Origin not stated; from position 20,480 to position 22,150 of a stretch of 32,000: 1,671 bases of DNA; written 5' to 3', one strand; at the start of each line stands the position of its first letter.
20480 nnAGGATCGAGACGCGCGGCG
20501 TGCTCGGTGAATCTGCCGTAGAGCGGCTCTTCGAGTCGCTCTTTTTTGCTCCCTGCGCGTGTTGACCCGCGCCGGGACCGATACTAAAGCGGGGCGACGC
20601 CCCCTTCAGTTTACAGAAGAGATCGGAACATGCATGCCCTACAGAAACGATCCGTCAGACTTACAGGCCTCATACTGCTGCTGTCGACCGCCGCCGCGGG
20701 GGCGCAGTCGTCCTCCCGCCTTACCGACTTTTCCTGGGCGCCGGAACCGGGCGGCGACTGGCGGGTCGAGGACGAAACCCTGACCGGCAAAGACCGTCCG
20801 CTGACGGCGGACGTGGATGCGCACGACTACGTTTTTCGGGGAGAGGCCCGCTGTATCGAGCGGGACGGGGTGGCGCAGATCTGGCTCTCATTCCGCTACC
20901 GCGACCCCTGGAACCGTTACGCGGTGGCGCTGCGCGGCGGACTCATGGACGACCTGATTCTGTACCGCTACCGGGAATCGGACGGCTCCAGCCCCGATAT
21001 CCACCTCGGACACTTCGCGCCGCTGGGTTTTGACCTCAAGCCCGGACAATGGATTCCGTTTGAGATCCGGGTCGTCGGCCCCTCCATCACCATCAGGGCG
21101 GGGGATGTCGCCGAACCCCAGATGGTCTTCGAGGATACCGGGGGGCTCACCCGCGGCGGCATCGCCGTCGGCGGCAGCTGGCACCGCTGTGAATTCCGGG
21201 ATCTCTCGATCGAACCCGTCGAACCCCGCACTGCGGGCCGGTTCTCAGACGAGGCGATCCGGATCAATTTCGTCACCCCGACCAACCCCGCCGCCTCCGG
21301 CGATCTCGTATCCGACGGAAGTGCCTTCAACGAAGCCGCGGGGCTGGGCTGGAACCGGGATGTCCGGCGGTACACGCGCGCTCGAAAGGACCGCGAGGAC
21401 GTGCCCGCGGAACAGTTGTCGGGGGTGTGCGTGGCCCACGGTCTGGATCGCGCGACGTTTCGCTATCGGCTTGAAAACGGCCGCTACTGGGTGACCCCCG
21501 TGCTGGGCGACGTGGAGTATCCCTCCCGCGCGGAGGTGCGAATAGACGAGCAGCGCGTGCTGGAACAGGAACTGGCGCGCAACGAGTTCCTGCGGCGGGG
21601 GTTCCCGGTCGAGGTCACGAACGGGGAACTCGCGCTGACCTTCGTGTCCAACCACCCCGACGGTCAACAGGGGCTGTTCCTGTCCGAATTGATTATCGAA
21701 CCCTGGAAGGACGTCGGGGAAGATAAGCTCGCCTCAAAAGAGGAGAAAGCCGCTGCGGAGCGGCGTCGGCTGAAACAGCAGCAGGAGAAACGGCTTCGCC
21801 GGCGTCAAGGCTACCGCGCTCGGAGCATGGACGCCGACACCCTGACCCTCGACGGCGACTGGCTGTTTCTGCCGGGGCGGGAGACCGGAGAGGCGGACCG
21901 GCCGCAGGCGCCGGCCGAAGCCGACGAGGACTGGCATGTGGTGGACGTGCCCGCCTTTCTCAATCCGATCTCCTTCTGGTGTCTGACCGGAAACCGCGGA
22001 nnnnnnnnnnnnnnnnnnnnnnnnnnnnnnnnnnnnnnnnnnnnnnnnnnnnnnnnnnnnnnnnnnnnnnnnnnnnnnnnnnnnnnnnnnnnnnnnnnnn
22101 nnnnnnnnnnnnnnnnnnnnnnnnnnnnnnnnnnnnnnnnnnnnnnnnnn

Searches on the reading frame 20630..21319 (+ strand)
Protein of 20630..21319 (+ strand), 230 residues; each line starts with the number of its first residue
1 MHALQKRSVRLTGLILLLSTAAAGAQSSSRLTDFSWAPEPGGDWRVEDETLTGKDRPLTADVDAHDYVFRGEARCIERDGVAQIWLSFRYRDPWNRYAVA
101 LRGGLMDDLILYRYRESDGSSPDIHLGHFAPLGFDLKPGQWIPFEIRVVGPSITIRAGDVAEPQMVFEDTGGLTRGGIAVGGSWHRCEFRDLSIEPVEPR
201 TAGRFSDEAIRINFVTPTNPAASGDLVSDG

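Call 75: search_protein_families(library=pfam, proteins=[window:20630-21319:+], max_evalue=10)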
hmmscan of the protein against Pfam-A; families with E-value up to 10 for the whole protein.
window:20630-21319:+ (230 aa): 1 family
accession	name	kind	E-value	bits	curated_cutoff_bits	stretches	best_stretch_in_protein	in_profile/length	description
PF06439.18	3keto-disac_hyd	-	0.0032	18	26.8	1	42-194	24-186/187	3-keto-disaccharide hydrolase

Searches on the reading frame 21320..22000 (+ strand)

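Call 75: search_protein_families(library=pfam, proteins=[window:21320-22000:+], max_evalue=10)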
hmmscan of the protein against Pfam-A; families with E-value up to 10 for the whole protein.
window:21320-22000:+ (227 aa): 1 family
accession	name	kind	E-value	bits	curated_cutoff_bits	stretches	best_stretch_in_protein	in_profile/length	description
PF04147.17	Nop14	-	0.0012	17.7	34.9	1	134-171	261-298/862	Nop14-like family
